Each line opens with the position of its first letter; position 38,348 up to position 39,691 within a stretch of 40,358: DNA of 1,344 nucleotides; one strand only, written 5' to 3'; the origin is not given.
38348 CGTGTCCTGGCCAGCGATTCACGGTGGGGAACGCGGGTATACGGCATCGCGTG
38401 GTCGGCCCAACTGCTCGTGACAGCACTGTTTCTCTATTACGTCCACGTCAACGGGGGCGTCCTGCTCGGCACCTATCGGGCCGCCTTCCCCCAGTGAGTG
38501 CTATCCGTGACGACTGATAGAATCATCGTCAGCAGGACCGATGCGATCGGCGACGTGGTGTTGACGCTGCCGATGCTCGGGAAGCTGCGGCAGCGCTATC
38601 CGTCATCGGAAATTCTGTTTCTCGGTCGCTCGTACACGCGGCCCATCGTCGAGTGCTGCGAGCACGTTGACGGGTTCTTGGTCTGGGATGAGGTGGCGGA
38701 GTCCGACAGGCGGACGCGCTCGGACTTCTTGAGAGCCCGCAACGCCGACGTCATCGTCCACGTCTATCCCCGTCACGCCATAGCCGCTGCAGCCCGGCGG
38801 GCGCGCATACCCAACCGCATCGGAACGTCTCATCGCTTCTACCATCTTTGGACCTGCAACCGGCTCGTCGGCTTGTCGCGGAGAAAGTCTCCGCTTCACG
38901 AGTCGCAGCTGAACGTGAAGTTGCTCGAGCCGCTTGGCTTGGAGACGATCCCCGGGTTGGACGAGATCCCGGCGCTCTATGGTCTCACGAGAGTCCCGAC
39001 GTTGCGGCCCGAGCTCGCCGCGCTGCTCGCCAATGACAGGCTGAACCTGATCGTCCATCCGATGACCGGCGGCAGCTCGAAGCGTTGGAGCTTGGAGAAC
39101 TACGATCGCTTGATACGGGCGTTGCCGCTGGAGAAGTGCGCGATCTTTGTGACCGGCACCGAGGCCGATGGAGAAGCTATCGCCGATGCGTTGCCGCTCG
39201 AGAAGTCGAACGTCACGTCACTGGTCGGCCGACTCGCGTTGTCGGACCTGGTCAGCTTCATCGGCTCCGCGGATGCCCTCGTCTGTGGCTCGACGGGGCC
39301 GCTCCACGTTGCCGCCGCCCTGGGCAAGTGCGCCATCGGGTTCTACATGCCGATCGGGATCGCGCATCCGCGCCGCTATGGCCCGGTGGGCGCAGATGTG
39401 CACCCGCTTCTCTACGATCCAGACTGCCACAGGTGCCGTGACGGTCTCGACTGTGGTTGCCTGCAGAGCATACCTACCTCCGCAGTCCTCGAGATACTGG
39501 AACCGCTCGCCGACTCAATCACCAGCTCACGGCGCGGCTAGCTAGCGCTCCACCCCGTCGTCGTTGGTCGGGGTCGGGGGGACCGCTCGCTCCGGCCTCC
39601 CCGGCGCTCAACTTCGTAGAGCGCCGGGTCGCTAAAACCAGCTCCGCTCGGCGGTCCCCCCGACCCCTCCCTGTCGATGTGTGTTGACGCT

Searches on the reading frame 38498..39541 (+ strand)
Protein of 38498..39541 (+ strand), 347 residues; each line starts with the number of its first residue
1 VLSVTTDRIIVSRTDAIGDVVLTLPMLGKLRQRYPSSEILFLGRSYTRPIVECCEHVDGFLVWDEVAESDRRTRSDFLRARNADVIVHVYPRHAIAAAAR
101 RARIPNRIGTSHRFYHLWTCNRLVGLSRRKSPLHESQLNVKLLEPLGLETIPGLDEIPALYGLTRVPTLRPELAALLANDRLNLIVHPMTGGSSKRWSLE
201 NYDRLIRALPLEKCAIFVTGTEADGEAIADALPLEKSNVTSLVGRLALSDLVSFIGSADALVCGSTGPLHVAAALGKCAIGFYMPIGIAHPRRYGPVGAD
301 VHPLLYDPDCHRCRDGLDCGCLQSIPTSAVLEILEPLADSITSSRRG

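Call 72: search_protein_families(library=pfam, proteins=[window:38498-39541:+], max_evalue=0.00001)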
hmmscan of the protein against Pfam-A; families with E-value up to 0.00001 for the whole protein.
window:38498-39541:+ (347 aa): 1 family
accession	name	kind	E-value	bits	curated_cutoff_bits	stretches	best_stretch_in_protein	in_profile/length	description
PF01075.23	Glyco_transf_9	-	3e-19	69.8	22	1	179-313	103-236/247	Glycosyltransferase family 9 (heptosyltransferase)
